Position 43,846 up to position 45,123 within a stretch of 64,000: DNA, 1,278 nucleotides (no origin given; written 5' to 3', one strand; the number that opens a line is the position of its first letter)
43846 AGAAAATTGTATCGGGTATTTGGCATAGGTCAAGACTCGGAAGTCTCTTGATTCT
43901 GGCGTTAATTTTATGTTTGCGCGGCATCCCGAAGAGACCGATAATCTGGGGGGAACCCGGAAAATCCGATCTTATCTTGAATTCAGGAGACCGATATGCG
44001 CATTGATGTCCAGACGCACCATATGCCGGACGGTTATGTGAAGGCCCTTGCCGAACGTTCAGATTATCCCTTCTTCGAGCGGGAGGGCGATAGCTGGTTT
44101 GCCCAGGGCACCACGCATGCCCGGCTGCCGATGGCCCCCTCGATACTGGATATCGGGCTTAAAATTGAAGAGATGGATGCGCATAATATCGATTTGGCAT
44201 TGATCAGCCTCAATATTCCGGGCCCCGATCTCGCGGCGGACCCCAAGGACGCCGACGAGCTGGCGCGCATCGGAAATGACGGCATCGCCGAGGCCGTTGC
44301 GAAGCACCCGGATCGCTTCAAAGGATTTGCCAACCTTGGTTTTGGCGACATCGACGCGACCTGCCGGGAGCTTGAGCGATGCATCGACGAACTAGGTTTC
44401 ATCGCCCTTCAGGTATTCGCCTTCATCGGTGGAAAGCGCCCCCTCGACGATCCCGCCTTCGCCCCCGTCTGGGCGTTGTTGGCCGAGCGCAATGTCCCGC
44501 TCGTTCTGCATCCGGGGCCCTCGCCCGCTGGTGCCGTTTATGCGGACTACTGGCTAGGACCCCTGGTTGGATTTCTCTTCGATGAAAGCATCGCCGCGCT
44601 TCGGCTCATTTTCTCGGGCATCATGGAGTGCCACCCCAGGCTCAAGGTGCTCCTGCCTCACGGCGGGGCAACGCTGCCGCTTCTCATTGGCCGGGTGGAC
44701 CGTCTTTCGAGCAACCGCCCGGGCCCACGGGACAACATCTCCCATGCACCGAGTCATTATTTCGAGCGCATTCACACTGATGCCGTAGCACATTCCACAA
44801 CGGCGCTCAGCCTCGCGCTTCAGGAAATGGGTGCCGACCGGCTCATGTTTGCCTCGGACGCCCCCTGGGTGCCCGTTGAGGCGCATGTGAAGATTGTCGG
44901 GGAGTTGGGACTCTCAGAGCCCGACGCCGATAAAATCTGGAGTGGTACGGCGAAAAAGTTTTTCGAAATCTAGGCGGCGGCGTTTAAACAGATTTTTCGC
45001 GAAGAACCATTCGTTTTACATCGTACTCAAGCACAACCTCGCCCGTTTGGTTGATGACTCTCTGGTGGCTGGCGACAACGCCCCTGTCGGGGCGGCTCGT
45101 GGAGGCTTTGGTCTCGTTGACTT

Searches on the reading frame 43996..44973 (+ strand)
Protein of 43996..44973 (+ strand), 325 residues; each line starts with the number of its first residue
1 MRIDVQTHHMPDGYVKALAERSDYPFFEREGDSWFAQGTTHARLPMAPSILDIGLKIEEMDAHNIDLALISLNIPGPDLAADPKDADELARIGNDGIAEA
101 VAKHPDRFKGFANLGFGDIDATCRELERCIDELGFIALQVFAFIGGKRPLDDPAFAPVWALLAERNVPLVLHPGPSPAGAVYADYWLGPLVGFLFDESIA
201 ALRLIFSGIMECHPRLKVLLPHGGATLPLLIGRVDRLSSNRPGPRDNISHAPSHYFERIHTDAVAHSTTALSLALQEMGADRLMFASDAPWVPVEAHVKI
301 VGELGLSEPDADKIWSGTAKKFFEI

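Call 54: search_protein_families(library=pfam, proteins=[window:43996-44973:+], max_evalue=0.00001)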
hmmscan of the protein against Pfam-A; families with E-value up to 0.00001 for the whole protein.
window:43996-44973:+ (325 aa): 1 family
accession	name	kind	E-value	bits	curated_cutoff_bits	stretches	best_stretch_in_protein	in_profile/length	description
PF04909.20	Amidohydro_2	-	1.3e-35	124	26.4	1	38-324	11-288/289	Amidohydrolase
